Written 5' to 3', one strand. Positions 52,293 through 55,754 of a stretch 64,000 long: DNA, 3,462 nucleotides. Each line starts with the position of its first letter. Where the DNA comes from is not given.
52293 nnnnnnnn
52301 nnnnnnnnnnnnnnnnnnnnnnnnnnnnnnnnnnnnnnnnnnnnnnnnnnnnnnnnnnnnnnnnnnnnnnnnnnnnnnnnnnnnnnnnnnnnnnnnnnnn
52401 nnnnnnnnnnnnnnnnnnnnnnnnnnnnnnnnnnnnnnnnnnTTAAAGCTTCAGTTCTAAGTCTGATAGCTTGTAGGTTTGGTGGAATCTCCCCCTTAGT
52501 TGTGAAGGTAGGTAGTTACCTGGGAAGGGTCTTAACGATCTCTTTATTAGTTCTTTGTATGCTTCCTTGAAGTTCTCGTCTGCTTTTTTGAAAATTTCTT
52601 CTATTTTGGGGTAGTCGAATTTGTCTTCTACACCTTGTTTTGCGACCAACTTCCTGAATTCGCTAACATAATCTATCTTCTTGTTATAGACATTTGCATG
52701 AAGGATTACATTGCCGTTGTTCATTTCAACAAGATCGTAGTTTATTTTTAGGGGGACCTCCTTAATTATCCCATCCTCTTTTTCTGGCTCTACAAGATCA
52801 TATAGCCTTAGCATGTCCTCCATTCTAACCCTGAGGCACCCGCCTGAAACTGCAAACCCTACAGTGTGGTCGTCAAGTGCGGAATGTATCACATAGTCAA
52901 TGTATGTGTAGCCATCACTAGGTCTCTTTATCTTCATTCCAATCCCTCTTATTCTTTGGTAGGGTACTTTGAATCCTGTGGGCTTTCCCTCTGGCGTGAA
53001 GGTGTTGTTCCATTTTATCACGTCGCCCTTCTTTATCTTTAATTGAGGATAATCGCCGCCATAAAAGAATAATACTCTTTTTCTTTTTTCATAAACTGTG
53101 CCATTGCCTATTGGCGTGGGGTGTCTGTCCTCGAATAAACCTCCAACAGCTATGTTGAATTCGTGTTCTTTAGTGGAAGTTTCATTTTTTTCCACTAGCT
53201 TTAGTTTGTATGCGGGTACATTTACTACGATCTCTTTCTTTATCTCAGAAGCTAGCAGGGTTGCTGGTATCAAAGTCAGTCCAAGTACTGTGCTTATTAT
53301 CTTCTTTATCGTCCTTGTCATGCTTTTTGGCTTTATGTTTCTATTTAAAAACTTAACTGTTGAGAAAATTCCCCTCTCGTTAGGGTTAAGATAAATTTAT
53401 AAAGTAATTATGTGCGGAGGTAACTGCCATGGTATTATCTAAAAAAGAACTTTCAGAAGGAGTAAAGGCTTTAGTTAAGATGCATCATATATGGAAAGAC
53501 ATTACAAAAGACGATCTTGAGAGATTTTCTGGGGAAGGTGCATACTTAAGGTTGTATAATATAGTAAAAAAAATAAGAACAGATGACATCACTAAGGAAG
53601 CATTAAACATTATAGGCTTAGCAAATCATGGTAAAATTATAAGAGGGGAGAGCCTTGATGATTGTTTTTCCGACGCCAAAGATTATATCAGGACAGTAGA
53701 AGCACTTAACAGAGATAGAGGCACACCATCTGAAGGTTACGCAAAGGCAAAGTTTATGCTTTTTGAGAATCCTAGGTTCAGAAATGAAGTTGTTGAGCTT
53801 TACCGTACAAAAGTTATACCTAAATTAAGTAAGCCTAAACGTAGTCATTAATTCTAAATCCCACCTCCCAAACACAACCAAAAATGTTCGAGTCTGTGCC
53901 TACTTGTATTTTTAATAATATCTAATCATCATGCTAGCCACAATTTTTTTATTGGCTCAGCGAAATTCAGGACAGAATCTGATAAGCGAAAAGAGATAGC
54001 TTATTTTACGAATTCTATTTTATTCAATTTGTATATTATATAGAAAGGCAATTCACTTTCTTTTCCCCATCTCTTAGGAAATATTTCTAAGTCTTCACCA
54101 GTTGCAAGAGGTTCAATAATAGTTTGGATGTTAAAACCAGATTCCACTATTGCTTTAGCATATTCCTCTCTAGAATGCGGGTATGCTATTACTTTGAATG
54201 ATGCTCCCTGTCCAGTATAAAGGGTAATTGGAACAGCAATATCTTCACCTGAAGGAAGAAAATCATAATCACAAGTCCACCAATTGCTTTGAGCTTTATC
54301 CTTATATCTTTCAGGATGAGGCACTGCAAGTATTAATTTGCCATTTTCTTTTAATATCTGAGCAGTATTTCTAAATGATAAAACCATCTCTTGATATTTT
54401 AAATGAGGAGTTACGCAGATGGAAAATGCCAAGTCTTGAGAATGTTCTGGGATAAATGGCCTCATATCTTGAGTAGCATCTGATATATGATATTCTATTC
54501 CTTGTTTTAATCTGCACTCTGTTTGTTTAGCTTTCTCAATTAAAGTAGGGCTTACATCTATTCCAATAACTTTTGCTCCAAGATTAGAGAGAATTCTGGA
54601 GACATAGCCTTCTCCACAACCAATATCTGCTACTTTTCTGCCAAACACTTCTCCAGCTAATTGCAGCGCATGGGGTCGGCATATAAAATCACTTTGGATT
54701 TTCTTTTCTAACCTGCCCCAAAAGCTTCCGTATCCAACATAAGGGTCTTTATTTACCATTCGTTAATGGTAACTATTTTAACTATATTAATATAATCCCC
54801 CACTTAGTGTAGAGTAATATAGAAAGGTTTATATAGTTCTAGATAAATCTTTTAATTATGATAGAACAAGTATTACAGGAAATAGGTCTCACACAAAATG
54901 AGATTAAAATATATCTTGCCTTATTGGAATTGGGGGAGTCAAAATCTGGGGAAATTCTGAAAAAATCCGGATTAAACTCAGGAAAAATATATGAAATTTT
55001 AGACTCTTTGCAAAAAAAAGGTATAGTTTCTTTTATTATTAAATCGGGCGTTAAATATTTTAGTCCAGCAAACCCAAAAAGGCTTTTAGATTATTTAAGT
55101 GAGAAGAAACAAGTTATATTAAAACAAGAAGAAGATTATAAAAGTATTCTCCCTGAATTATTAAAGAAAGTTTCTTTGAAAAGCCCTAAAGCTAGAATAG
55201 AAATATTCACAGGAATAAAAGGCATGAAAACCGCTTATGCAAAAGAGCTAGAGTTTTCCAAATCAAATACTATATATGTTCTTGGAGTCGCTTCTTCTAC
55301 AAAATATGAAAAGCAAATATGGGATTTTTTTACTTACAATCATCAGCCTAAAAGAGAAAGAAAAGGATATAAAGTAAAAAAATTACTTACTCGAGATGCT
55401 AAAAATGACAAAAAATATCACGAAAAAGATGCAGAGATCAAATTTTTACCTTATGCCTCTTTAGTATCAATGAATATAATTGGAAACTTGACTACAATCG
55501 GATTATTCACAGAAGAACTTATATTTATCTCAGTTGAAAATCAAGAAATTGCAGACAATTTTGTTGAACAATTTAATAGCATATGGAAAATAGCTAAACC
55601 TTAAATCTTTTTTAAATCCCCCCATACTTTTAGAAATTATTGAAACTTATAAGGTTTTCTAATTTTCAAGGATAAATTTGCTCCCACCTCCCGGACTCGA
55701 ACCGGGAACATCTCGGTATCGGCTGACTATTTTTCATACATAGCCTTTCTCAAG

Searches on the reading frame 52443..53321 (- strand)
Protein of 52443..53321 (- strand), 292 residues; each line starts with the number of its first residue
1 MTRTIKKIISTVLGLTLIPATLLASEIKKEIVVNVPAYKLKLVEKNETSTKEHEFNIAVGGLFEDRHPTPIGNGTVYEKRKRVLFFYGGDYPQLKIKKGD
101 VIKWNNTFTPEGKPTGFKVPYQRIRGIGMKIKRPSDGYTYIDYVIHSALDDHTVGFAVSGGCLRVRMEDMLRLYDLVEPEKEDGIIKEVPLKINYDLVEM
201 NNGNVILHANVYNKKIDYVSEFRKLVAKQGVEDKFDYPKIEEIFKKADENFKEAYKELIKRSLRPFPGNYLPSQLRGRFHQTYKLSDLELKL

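Call 70: search_protein_families(library=pfam, proteins=[window:52443-53321:-], max_evalue=0.001)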
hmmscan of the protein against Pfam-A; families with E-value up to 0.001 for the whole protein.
window:52443-53321:- (292 aa): 1 family
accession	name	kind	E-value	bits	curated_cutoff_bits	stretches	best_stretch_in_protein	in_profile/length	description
PF03734.19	YkuD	-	1.2e-13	52.4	23.4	1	29-179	2-140/146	L,D-transpeptidase catalytic domain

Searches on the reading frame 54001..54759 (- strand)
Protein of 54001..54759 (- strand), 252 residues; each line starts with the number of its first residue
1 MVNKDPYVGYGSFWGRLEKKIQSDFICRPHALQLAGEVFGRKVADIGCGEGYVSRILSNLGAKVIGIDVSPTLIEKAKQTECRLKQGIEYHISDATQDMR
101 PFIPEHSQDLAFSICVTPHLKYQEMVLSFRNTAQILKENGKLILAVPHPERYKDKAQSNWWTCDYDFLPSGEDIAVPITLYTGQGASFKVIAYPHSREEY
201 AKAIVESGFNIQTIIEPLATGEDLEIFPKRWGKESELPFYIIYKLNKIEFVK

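Call 70: search_protein_families(library=pfam, proteins=[window:54001-54759:-], max_evalue=0.001)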
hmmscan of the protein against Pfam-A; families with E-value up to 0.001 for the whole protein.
window:54001-54759:- (252 aa): 12 families
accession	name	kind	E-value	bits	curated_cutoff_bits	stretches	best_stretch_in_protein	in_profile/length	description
PF08241.18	Methyltransf_11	-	1.2e-15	58.3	21.2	1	45-144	2-95/95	Methyltransferase domain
PF13649.12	Methyltransf_25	-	3.9e-14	53.5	27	1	43-140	1-97/97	Methyltransferase domain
PF13847.12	Methyltransf_31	-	6.4e-12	45.8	27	1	41-158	5-128/145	Methyltransferase domain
PF08242.18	Methyltransf_12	-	1.3e-11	45.5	30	1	45-142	2-98/98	Methyltransferase domain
PF13489.12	Methyltransf_23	-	2.8e-10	40.6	27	1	40-164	23-136/164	Methyltransferase domain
PF02353.26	CMAS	-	6.4e-08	32.7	27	1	40-204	63-226/273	Mycolic acid cyclopropane synthetase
PF13679.12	Methyltransf_32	-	3.9e-07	30.6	27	1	41-103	27-93/143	Methyltransferase domain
PF05175.20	MTS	-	2.1e-05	24.7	23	1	39-153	31-147/170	Methyltransferase small domain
PF08003.17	Methyltransf_9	-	0.00032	20.2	23.8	1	37-144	113-217/315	Protein of unknown function (DUF1698)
PF05401.17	NodS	-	0.0006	20.1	24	1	42-148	46-148/201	Nodulation protein S (NodS)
PF05891.18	Methyltransf_PK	-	0.00064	19.7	27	1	38-144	54-159/218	AdoMet dependent proline di-methyltransferase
PF01135.25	PCMT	-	0.0008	19.7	20.3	0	39-84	73-121/210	Protein-L-isoaspartate(D-aspartate) O-methyltransferase (PCMT)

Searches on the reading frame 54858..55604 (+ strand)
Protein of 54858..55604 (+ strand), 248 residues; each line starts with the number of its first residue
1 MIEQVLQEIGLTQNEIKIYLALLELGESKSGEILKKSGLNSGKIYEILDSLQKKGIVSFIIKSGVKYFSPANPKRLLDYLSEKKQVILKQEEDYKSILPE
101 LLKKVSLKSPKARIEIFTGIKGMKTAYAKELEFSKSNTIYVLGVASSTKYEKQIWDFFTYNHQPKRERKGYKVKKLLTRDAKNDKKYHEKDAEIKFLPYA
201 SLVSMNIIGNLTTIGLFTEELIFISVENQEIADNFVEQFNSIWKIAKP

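Call 70: search_protein_families(library=pfam, proteins=[window:54858-55604:+], max_evalue=0.001)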
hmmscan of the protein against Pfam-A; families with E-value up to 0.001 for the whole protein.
window:54858-55604:+ (248 aa): 1 family
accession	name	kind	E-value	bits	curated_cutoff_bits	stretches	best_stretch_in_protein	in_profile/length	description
PF01978.25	TrmB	-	4.8e-16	58.8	25.6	1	6-73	1-67/68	Sugar-specific transcriptional regulator TrmB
